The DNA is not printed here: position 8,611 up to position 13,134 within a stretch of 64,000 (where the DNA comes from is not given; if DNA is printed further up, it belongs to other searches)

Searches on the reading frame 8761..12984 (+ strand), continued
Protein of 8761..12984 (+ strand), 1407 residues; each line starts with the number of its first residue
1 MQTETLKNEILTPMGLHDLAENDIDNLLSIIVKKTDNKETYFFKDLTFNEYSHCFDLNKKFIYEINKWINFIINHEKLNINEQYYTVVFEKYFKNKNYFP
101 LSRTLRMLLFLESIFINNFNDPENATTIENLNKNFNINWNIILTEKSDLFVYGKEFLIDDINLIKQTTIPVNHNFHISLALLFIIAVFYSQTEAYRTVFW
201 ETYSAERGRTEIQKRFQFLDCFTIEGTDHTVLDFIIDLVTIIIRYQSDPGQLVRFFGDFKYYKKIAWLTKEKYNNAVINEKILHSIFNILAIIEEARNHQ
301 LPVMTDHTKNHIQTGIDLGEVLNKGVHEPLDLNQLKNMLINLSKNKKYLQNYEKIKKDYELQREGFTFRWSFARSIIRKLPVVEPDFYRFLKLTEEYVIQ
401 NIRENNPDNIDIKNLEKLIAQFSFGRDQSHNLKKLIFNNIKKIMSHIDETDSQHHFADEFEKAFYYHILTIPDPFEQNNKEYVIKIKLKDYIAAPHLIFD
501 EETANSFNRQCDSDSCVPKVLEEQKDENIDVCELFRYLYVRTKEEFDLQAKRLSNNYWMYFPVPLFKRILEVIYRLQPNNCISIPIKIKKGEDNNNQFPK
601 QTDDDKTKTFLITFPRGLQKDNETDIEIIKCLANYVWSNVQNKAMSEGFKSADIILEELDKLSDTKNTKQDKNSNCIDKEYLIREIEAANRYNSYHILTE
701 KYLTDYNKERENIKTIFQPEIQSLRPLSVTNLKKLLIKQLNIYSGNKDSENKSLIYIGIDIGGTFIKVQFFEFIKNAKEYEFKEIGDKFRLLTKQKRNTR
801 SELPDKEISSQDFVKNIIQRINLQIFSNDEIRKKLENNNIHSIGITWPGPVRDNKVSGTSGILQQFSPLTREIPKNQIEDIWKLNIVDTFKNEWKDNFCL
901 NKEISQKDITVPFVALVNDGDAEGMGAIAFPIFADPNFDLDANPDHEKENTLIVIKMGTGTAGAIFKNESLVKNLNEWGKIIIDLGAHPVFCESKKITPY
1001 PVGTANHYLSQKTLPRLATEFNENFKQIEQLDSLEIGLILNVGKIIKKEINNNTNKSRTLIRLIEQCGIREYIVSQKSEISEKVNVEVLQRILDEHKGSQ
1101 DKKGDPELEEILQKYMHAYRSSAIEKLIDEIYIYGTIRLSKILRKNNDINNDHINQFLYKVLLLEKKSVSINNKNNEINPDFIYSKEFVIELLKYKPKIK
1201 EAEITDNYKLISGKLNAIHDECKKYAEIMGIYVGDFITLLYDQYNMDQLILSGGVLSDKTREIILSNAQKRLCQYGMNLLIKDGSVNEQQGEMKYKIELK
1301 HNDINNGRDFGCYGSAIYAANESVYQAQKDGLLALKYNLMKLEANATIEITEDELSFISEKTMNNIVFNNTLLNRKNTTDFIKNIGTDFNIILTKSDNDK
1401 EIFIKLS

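Call 48: search_solved_structures(query=A1, max_evalue=1, show_alignments=2)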
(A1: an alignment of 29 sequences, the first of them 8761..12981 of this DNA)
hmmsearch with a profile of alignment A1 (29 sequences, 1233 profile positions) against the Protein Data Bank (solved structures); distinct sequences matched with E-value up to 1: 10.
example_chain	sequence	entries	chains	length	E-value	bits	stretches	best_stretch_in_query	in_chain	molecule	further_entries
1woq_A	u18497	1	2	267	8.7e-11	43.5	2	648-754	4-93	Inorganic polyphosphate/ATP-glucomannokinase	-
3r8e_A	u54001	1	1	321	0.0046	17.9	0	655-672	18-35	Hypothetical sugar kinase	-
2qm1_A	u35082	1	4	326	0.0065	17.4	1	798-860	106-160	Glucokinase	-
2gup_A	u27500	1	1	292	0.011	16.7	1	794-859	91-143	ROK family protein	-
2yhw_A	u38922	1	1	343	0.023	15.6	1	803-904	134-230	BIFUNCTIONAL UDP-N-ACETYLGLUCOSAMINE 2-EPIMERASE/N-ACETYLMANNOSAMINE KINASE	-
3eo3_A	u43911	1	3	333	0.025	15.5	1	803-904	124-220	Bifunctional UDP-N-acetylglucosamine 2-epimerase/N-acetylmannosamine kinase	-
2yhy_A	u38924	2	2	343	0.027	15.4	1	803-904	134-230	BIFUNCTIONAL UDP-N-ACETYLGLUCOSAMINE 2-EPIMERASE/N-ACETYLMANNOSAMINE KINASE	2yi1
3vgk_A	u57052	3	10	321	0.039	14.8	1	798-938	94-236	Glucokinase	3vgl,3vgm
3smp_A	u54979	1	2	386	0.9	10.3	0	652-684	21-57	Pantothenate kinase 1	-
5nck_A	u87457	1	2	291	0.96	10.2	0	658-677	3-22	N-acetylmannosamine kinase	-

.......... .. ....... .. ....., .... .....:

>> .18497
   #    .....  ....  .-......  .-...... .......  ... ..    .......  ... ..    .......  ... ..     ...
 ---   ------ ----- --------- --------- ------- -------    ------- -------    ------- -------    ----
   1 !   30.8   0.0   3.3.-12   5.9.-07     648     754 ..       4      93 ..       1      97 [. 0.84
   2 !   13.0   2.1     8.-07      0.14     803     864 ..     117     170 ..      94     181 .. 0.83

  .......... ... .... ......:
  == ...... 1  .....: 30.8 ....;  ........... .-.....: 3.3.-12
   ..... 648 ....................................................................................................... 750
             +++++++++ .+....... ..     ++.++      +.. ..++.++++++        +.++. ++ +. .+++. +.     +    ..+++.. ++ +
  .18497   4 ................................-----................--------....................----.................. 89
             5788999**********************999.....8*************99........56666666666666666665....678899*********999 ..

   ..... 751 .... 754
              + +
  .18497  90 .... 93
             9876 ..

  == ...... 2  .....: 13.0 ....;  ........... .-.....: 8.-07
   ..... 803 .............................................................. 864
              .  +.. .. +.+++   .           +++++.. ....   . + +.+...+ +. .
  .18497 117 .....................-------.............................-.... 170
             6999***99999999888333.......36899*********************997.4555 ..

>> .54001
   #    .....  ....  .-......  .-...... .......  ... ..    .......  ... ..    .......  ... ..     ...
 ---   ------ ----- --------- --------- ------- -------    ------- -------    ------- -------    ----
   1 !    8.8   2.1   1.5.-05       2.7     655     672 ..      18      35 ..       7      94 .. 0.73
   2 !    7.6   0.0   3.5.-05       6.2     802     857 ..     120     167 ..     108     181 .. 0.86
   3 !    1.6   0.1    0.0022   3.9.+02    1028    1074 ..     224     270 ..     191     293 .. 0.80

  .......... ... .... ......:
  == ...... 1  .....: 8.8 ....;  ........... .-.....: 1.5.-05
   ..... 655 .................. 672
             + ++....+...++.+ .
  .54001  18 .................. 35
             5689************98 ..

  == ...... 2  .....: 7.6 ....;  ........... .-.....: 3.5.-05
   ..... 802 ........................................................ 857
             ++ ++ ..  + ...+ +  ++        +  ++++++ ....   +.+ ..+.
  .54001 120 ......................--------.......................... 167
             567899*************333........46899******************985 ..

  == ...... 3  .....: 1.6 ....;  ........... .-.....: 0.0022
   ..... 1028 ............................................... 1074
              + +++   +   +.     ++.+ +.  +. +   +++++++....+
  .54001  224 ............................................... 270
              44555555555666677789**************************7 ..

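Call 57: find_encoding_contigs(protein=P0002, flank=10000, max_places=4)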
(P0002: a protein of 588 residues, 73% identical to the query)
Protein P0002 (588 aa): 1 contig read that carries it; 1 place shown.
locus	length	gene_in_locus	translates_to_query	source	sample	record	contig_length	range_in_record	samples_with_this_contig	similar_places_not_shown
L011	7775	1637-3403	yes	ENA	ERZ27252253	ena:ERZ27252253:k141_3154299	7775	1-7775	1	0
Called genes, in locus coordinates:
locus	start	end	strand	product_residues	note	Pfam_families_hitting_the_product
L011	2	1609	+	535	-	?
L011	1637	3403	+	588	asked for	-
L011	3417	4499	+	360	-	-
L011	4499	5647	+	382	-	PF00483:NTP_transferase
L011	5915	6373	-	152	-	-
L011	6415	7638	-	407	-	-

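Call 58: find_encoding_contigs(protein=P0003, flank=10000, max_places=4)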
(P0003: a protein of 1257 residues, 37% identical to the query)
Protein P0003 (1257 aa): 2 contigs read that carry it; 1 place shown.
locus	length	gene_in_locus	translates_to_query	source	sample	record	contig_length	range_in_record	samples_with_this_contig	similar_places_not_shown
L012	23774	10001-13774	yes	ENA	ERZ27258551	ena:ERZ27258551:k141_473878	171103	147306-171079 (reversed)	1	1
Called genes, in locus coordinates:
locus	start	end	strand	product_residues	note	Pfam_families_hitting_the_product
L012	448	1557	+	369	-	PF01699:Na_Ca_ex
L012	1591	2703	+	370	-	PF02163:Peptidase_M50, PF00571:CBS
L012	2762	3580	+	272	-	PF00520:Ion_trans, PF08016:PKD_channel (faint)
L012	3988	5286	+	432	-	PF01595:CNNM, PF00571:CBS, PF03471:CorC_HlyC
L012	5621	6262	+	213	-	-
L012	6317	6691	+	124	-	PF04241:DUF423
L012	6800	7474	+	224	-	PF01694:Rhomboid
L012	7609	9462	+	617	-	PF12797:Fer4_2 (faint), PF13183:Fer4_8, PF13237:Fer4_10 (weak), PF12838:Fer4_7 (weak), PF13187:Fer4_9, PF13534:Fer4_17 (weak), PF02754:CCG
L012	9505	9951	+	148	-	-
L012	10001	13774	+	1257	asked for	-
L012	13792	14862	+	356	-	-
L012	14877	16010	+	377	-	PF00483:NTP_transferase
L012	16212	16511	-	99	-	PF01713:Smr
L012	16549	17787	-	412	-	PF13347:MFS_2 (faint), PF07690:MFS_1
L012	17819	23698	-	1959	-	PF16656:Pur_ac_phosph_N (weak), PF00041:fn3, PF16656:Pur_ac_phosph_N, PF16656:Pur_ac_phosph_N, PF16656:Pur_ac_phosph_N, PF24517:CBM96, PF16586:DUF5060, PF13204:Apiosidase, +7 more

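Call 65: find_encoding_contigs(protein=P0004, flank=8000, max_places=2)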
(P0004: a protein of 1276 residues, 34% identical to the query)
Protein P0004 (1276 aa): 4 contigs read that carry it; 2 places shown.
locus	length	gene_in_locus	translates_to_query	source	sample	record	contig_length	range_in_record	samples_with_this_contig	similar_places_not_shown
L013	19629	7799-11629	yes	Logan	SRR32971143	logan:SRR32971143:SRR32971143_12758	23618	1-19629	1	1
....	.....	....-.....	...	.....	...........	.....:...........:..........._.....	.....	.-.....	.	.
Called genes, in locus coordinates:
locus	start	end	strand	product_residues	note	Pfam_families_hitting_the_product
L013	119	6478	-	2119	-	PF03797:Autotransporter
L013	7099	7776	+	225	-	-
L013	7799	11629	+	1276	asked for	-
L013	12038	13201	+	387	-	-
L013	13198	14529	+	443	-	PF03446:NAD_binding_2 (weak), PF03721:UDPG_MGDP_dh_N, PF00984:UDPG_MGDP_dh, PF03720:UDPG_MGDP_dh_C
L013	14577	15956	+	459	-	PF00483:NTP_transferase, PF25087:GMPPB_C (weak)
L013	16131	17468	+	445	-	PF00070:Pyr_redox (faint), PF03721:UDPG_MGDP_dh_N, PF00984:UDPG_MGDP_dh, PF03720:UDPG_MGDP_dh_C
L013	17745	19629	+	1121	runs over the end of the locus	PF08447:PAS_3, PF14598:PAS_11 (weak), PF01590:GAF, PF13185:GAF_2, PF00512:HisKA, PF02518:HATPase_c, PF00072:Response_reg, PF01627:Hpt, +5 more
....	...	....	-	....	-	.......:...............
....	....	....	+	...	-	-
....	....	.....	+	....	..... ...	-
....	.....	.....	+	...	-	-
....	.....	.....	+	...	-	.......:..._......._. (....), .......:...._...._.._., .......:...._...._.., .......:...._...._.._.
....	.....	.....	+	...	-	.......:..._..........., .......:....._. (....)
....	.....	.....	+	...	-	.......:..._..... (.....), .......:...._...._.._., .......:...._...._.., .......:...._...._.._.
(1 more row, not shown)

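Call 66: find_encoding_contigs(protein=P0005, flank=8000, max_places=2)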
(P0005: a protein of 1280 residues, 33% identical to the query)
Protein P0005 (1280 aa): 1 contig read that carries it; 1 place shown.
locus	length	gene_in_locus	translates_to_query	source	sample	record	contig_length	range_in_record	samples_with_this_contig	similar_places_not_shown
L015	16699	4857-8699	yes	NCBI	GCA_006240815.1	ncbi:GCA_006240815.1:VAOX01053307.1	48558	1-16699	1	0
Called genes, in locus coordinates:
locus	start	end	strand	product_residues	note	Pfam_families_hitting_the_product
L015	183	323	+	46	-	-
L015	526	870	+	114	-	-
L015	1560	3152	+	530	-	PF26550:Tricorn_2nd (faint), PF07676:PD40 (faint)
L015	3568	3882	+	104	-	-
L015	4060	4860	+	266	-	PF00392:GntR, PF07702:UTRA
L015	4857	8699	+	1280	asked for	-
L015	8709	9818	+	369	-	-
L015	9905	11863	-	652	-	PF13501:SoxY, PF12450:vWF_A, PF00092:VWA, PF13519:VWA_2, PF13768:VWA_3, PF12034:YfbK_C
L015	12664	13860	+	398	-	PF00009:GTP_EFTU, PF03144:GTP_EFTU_D2, PF03143:GTP_EFTU_D3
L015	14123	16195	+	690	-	PF00009:GTP_EFTU, PF22042:EF-G_D2, PF03144:GTP_EFTU_D2, PF14492:EFG_III, PF16658:RF3_C (weak), PF03764:EFG_IV, PF00679:EFG_C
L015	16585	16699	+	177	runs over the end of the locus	-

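Call 67: find_encoding_contigs(protein=P0014, flank=8000, max_places=2)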
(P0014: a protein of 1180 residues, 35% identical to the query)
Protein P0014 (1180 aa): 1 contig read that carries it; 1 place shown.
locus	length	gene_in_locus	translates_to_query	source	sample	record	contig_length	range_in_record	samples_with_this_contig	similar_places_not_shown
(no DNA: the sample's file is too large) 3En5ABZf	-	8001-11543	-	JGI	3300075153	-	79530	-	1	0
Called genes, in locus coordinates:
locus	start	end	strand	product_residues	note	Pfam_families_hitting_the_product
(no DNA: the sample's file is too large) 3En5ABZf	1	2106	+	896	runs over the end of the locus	PF09912:DUF2141 (faint), PF13620:CarboxypepD_reg (faint), PF07676:PD40 (faint), PF26549:Tricorn_N (faint), PF00930:DPPIV_N (faint), PF25174:Beta-prop_THOC3 (faint), PF26550:Tricorn_2nd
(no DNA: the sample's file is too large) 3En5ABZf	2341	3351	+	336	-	PF02517:Rce1-like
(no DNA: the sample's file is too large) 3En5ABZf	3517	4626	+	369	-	PF24316:Tli3 (faint), PF13859:BNR_3, PF13088:BNR_2, PF15902:Sortilin-Vps10 (faint), PF02012:BNR (faint)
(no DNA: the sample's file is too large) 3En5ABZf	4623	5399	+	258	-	PF04909:Amidohydro_2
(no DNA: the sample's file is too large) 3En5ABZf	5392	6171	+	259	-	PF07796:DUF1638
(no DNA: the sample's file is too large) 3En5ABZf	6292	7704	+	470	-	PF02056:Glyco_hydro_4, PF11975:Glyco_hydro_4C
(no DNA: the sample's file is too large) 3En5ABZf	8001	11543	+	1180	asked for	-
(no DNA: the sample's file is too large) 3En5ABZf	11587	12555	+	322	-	-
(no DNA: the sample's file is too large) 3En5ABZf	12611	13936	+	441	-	PF02056:Glyco_hydro_4, PF11975:Glyco_hydro_4C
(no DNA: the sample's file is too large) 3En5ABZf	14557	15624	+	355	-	PF01208:URO-D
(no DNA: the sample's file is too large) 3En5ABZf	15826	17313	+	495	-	PF00370:FGGY_N, PF02782:FGGY_C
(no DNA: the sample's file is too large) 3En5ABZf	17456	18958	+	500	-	PF00206:Lyase_1, PF14698:ASL_C2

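Call 82: find_encoding_contigs(protein=P0019, flank=8000, max_places=1)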
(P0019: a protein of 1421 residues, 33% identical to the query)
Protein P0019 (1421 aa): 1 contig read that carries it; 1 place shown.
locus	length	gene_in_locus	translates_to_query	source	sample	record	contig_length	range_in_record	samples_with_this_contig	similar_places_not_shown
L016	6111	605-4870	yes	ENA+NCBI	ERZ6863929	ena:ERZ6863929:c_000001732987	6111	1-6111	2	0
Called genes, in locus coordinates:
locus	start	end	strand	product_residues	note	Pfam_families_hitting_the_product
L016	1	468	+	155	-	?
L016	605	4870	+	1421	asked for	-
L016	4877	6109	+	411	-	?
